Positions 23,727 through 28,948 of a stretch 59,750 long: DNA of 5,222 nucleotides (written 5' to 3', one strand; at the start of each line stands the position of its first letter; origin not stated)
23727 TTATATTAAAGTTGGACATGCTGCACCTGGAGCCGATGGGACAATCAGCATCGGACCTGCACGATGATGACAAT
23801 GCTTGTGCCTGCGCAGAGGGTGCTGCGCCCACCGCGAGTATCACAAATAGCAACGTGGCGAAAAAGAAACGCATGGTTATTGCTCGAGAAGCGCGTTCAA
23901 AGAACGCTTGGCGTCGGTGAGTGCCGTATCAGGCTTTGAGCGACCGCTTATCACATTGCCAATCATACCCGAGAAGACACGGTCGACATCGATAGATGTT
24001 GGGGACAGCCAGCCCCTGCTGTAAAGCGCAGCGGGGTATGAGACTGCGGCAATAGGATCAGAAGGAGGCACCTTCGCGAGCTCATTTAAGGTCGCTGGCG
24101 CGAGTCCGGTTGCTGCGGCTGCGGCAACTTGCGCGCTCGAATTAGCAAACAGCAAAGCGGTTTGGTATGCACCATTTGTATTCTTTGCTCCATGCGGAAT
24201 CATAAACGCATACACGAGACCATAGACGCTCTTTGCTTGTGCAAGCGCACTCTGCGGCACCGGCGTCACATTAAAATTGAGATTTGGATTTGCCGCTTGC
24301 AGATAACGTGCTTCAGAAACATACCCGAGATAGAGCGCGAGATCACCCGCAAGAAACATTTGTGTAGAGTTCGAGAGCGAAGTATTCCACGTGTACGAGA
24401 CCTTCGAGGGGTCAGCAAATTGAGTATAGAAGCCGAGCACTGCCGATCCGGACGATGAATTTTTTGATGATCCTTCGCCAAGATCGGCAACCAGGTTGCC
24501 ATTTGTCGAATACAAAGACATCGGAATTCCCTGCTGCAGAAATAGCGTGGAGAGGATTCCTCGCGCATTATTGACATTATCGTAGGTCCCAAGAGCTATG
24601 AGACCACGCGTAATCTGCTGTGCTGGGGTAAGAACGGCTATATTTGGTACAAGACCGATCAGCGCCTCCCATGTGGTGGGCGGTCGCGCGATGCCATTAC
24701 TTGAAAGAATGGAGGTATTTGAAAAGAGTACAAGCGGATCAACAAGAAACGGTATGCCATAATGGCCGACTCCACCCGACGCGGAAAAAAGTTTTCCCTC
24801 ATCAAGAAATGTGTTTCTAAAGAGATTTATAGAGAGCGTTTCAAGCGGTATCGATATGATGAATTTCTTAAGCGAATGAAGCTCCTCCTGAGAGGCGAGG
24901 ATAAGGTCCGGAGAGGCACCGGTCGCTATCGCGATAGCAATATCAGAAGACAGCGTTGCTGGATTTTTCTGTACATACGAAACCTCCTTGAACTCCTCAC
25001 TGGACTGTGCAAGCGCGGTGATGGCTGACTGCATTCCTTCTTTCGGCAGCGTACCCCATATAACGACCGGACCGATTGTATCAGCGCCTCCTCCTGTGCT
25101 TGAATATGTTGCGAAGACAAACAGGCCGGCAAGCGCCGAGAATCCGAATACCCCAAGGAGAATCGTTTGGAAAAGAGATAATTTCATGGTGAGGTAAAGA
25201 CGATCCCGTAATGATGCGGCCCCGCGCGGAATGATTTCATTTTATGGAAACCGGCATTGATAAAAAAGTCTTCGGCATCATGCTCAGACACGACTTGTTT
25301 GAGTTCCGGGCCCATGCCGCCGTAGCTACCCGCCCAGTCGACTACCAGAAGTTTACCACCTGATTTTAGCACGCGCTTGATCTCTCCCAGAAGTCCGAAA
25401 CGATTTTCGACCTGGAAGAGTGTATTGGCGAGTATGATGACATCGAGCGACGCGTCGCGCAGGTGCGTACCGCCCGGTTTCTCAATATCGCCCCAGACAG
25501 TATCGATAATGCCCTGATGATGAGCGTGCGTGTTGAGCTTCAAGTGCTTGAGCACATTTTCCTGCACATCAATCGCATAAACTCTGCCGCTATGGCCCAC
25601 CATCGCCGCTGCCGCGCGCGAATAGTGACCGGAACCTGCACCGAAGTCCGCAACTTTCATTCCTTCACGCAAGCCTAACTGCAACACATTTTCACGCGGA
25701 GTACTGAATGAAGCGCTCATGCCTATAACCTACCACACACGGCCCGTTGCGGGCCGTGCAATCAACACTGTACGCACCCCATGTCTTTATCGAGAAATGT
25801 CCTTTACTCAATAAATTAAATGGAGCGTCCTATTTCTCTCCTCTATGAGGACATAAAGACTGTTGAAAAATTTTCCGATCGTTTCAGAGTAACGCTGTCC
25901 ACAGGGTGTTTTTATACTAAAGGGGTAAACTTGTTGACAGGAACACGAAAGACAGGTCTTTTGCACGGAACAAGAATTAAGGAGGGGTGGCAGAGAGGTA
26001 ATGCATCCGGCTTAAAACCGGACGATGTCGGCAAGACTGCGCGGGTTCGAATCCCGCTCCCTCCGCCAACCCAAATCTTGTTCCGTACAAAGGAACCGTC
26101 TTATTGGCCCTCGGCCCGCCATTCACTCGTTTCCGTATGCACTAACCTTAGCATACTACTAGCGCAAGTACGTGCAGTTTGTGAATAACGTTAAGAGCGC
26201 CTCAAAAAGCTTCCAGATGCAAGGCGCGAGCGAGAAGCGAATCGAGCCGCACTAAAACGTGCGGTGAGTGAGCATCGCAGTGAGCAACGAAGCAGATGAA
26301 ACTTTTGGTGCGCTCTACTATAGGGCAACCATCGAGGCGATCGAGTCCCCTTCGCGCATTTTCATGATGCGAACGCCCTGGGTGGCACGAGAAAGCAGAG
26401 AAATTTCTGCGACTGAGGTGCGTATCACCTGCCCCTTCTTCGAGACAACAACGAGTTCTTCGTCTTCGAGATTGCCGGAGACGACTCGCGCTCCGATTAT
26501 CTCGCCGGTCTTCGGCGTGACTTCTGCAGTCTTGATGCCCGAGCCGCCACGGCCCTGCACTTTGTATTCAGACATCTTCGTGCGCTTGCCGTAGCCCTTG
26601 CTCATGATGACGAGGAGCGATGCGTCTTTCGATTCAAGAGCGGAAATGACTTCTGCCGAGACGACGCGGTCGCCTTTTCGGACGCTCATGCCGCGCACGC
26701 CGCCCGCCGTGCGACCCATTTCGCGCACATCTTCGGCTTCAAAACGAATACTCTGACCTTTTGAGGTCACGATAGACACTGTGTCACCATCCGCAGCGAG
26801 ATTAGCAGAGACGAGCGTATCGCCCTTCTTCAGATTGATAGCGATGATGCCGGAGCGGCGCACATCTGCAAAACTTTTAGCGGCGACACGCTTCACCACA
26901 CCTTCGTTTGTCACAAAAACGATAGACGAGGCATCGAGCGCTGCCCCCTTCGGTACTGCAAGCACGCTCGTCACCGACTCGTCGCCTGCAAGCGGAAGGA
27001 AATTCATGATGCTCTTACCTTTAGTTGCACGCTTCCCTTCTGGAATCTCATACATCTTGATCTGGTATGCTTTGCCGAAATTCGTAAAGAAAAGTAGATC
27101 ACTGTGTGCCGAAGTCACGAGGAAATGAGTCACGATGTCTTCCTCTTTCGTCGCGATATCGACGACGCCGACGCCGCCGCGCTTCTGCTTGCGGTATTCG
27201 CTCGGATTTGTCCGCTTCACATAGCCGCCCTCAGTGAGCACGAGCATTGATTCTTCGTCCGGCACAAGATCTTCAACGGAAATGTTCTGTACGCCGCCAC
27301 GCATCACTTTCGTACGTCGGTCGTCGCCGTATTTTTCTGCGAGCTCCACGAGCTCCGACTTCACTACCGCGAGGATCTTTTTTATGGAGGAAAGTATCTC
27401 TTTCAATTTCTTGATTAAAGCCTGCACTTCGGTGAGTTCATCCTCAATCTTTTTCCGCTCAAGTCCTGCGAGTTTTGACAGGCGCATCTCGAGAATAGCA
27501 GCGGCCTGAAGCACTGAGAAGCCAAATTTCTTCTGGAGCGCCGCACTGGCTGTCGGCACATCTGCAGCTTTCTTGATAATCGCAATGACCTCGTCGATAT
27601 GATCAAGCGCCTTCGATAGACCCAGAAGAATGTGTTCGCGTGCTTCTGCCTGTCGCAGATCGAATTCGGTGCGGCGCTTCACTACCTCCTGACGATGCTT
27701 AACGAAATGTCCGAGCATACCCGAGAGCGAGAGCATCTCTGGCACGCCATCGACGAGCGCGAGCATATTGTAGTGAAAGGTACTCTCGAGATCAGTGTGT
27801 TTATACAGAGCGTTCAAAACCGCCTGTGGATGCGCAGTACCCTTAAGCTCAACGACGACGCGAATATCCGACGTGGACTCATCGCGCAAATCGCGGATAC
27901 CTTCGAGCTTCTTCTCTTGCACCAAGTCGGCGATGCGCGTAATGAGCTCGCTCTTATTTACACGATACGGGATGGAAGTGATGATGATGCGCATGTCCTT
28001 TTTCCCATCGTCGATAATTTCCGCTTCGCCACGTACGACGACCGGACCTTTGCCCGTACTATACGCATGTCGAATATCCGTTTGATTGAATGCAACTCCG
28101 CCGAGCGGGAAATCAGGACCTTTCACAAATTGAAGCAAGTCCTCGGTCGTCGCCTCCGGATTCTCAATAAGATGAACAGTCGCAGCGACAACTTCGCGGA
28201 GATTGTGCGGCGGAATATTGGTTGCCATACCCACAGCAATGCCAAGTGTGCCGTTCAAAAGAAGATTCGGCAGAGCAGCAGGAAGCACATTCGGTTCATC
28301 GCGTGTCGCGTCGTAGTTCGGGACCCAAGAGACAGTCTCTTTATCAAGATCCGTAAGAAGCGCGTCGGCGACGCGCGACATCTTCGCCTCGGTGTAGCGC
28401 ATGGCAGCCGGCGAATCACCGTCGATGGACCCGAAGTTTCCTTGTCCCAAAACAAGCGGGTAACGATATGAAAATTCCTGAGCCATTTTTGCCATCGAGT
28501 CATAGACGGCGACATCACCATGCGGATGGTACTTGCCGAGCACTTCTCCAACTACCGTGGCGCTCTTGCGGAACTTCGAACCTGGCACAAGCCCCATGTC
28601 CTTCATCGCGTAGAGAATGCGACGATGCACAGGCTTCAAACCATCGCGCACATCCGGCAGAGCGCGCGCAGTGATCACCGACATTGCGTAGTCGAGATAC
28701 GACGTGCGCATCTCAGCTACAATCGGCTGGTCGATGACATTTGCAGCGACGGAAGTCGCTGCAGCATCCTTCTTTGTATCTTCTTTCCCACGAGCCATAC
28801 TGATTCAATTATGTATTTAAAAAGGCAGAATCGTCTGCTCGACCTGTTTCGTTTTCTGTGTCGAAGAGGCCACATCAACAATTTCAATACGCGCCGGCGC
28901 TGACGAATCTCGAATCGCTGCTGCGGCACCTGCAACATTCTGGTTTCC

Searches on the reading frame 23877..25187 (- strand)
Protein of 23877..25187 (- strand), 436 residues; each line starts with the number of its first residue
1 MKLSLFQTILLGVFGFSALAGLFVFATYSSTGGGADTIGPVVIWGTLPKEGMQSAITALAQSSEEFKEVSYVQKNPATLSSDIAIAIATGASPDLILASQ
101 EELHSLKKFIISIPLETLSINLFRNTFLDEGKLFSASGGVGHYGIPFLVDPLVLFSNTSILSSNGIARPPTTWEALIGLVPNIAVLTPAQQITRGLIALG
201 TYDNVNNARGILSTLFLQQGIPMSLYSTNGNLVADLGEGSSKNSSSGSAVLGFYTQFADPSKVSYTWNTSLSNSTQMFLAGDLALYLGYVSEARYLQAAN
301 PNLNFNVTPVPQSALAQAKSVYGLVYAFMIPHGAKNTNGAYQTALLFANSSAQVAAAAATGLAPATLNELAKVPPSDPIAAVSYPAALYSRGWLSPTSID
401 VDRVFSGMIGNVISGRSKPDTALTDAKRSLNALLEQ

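Call 5: search_protein_families(library=pfam, proteins=[window:23877-25187:-], max_evalue=0.01)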
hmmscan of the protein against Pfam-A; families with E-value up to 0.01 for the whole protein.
window:23877-25187:- (436 aa): 2 families
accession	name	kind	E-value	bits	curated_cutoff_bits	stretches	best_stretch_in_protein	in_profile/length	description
PF13416.11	SBP_bac_8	-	1.4e-18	68.1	27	1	68-370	13-266/279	Bacterial extracellular solute-binding protein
PF01547.30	SBP_bac_1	-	3e-15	57.4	26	1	67-341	24-294/307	Bacterial extracellular solute-binding protein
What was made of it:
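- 23877..25187 (-): Membrane-anchored solute-binding-protein-like gene (436 aa; N-terminal TM anchor, SBP_bac_8/SBP_bac_1). Its stop lies 2 nt before the W1 start. No ABC permease or ATPase was found anywhere in the window. Pfam E 1.4e-18 (call 5).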

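Call 71: search_solved_structures(query=window:23877-25187:-, max_evalue=0.01)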
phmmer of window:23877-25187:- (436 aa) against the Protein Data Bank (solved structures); distinct sequences matched with E-value up to 0.01: 17.
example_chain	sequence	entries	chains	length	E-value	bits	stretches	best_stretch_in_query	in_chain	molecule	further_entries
4r9f_A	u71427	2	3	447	0.00013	24.5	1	85-341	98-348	MBP1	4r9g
5ci5_A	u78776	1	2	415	0.00064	22.2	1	142-348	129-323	Extracellular solute-binding protein family 1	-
3vxb_A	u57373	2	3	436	0.0013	21.2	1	17-182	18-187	Putative sugar-binding lipoprotein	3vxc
7c0r_A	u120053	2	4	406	0.0022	20.4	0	73-174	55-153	Sugar ABC transporter, periplasmic sugar-binding protein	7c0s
3oo7_A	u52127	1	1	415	0.0023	20.4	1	123-206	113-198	ABC transporter binding protein AcbH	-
3ooa_A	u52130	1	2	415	0.0023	20.4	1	123-206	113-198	ABC transporter binding protein AcbH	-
3oo9_A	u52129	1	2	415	0.0023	20.4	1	123-206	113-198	ABC transporter binding protein AcbH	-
3oo6_A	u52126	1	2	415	0.0023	20.4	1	123-206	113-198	ABC transporter binding protein AcbH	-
3oo8_A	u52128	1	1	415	0.0023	20.4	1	123-206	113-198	ABC transporter binding protein AcbH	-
7c0y_A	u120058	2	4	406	0.0048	19.3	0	73-174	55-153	Sugar ABC transporter, periplasmic sugar-binding protein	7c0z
7c16_A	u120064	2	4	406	0.005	19.3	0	73-174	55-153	Sugar ABC transporter, periplasmic sugar-binding protein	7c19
7c0x_A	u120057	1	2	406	0.0055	19.1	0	73-174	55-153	Sugar ABC transporter, periplasmic sugar-binding protein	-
7c0f_A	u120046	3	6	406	0.0057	19.1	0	73-174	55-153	Sugar ABC transporter, periplasmic sugar-binding protein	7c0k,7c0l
7c0v_A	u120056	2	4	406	0.0059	19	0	73-174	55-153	Sugar ABC transporter, periplasmic sugar-binding protein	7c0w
7c14_A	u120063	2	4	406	0.0068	18.8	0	73-174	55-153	Sugar ABC transporter, periplasmic sugar-binding protein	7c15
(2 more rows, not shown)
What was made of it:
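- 23877..25187 (-): It has weak similarity to sugar-binding SBPs in the PDB (call 71).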

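Call 72: search_protein_families(library=ncbifam, proteins=[window:23877-25187:-], max_evalue=0.01)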
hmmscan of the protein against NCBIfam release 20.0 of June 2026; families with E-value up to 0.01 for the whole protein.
window:23877-25187:- (436 aa): 1 family
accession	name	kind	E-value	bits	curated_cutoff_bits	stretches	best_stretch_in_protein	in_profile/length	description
TIGR03850.1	bind_CPR_0540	equivalog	0.0011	17.6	299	0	143-364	152-362/437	carbohydrate ABC transporter substrate-binding protein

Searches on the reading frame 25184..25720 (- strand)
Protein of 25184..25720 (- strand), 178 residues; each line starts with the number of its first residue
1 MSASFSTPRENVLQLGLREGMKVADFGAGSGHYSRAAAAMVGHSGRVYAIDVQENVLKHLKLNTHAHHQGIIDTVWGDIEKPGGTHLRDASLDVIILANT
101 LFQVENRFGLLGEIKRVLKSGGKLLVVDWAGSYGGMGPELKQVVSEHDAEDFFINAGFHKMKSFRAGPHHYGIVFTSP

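Call 5: search_protein_families(library=pfam, proteins=[window:25184-25720:-], max_evalue=0.01)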
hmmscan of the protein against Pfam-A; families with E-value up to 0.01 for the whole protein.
window:25184-25720:- (178 aa): 16 families
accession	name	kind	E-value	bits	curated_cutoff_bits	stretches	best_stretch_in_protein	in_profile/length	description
PF08241.18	Methyltransf_11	-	2.8e-16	60.4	21.2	1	25-126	2-95/95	Methyltransferase domain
PF13847.12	Methyltransf_31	-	8.8e-15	55.1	27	1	18-130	2-113/145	Methyltransferase domain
PF13649.12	Methyltransf_25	-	1e-12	49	27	1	23-122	1-97/97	Methyltransferase domain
PF08242.18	Methyltransf_12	-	5.1e-10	40.4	30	1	25-124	2-98/98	Methyltransferase domain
PF01209.24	Ubie_methyltran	-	2.5e-09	37.3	20.1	1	16-128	44-153/233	ubiE/COQ5 methyltransferase family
PF13489.12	Methyltransf_23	-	1.5e-07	31.7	27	1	9-133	10-123/164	Methyltransferase domain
PF01135.25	PCMT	-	1e-06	29.1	20.3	1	15-81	69-135/210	Protein-L-isoaspartate(D-aspartate) O-methyltransferase (PCMT)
PF05175.20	MTS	-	8.9e-06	25.9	23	1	19-128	31-140/170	Methyltransferase small domain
PF01728.25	FtsJ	-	3.2e-05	24.4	24.1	1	17-63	19-62/181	FtsJ-like methyltransferase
PF06325.19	PrmA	-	0.00013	22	22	1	17-125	159-257/296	Ribosomal protein L11 methyltransferase (PrmA)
PF01269.23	Fibrillarin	-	0.00019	21.1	27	1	11-84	63-134/227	Fibrillarin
PF02475.24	TRM5-TYW2_MTfase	-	0.00034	21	28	1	9-81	27-98/164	TRM5/TYW2 methyltransferase domain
PF13679.12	Methyltransf_32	-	0.0015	19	27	1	20-60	26-69/143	Methyltransferase domain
PF05219.18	DREV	-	0.0019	17.8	26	1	20-126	95-186/265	DREV methyltransferase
PF00891.24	Methyltransf_2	-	0.0034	17.2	22.3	1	21-144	64-182/210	O-methyltransferase domain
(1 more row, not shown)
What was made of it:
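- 25184..25720 (-): Small SAM-dependent methyltransferase (178 aa). It is the first gene of the putative operon and overlaps the SBP start by 4 nt. Methyltransf_11 E 2.8e-16 (call 5).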

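Call 72: search_protein_families(library=ncbifam, proteins=[window:25184-25720:-], max_evalue=0.01)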
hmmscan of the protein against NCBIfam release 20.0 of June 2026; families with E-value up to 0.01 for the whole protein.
window:25184-25720:- (178 aa): 41 families (the best 25 are shown)
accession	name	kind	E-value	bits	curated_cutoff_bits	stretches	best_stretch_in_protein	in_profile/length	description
NF008823.0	PRK11873.1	subfamily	4.1e-14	52.7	263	1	17-128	75-183/272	arsenite methyltransferase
NF041537.1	ArsM_AhpD_UU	exception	9.4e-14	50.9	510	1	17-129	74-183/345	arsenite methyltransferase/AhpD domain selenoprotein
NF001240.0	PRK00216.1-1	equivalog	2.1e-12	46.6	378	1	15-130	59-172/251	bifunctional demethylmenaquinone methyltransferase/2-methoxy-6-polyprenyl-1,4-benzoquinol methylase UbiE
NF041536.1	ArsM_DUF2284_UU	exception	6.3e-12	44.6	575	1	17-129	74-183/459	arsenite methyltransferase/DUF2284 domain selenoprotein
NF047649.1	MTase_UXPK_star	exception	8.3e-12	44.7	460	1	17-128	75-183/283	methyltransferase/UXPK-star double selenoprotein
NF001243.0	PRK00216.1-4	equivalog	5.4e-11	42.3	235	1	13-128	41-153/237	demethylmenaquinone methyltransferase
NF052510.1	methyltran_MpqE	exception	3.1e-10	39.8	335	1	10-130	37-155/234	methyl-plastoquinone biosynthesis methyltransferase MpqE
TIGR02752.1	MenG_heptapren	equivalog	9.4e-10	38.4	419.85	1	12-128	38-151/231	demethylmenaquinone methyltransferase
TIGR02469.1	CbiT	equivalog_domain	1.2e-09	38.5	78.3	1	14-126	14-120/124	precorrin-6Y C5,15-methyltransferase (decarboxylating) subunit CbiT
NF001244.0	PRK00216.1-5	equivalog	1.3e-09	37.7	216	1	14-129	43-156/236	bifunctional demethylmenaquinone methyltransferase/2-methoxy-6-polyprenyl-1,4-benzoquinol methylase UbiE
NF045667.1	MTase_DVU1556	equivalog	2.9e-09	36.7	155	1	13-131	16-124/213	DVU_1556 family methyltransferase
NF043040.1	corrin_prot_MT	hypoth_equivalog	1.3e-08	34.6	180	1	11-128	33-149/216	corrinoid protein-associated methyltransferase CpaM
TIGR02072.1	BioC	equivalog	4.1e-08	33.3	184.95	1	20-126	35-132/244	malonyl-ACP O-methyltransferase BioC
TIGR01934.1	MenG_MenH_UbiE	subfamily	1.7e-07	30.8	158.35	1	14-129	34-144/223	ubiquinone/menaquinone biosynthesis methyltransferase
NF040538.1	methyl_ArsM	equivalog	5.2e-07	29.2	500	1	18-66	60-108/356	arsinothricin biosynthesis methyltransferase ArsM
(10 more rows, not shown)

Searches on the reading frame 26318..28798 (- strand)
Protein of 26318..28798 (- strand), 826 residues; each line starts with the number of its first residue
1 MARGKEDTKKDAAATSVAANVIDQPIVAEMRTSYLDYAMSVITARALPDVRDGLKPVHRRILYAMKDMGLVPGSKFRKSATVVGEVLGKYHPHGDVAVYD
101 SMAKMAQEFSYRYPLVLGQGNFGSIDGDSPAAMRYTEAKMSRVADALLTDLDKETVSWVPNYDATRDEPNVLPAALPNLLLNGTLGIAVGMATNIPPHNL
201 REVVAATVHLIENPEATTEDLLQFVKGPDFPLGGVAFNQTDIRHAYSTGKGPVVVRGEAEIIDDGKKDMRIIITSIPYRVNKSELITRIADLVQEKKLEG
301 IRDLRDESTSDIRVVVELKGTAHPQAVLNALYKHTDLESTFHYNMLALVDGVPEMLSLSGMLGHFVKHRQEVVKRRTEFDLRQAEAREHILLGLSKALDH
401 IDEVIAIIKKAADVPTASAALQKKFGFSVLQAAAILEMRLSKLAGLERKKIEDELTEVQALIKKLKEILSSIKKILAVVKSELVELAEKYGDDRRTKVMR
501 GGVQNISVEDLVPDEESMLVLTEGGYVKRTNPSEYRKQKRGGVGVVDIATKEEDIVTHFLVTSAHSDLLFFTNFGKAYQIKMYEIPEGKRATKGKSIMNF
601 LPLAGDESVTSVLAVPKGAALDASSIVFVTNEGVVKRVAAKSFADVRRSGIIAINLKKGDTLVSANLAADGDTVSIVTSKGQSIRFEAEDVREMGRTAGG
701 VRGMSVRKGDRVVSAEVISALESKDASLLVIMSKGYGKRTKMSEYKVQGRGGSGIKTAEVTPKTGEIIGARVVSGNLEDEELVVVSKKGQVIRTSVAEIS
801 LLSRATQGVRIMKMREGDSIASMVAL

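Call 5: search_protein_families(library=pfam, proteins=[window:26318-28798:-], max_evalue=0.01)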
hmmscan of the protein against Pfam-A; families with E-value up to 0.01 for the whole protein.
window:26318-28798:- (826 aa): 2 families
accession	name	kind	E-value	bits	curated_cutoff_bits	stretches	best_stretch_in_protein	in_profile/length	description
PF00521.26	DNA_topoisoIV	-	8.4e-154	513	31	1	45-483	1-431/432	DNA gyrase/topoisomerase IV, subunit A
PF03989.18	DNA_gyraseA_C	-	2.4e-72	238.6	27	6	780-824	1-45/48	DNA gyrase C-terminal domain, beta-propeller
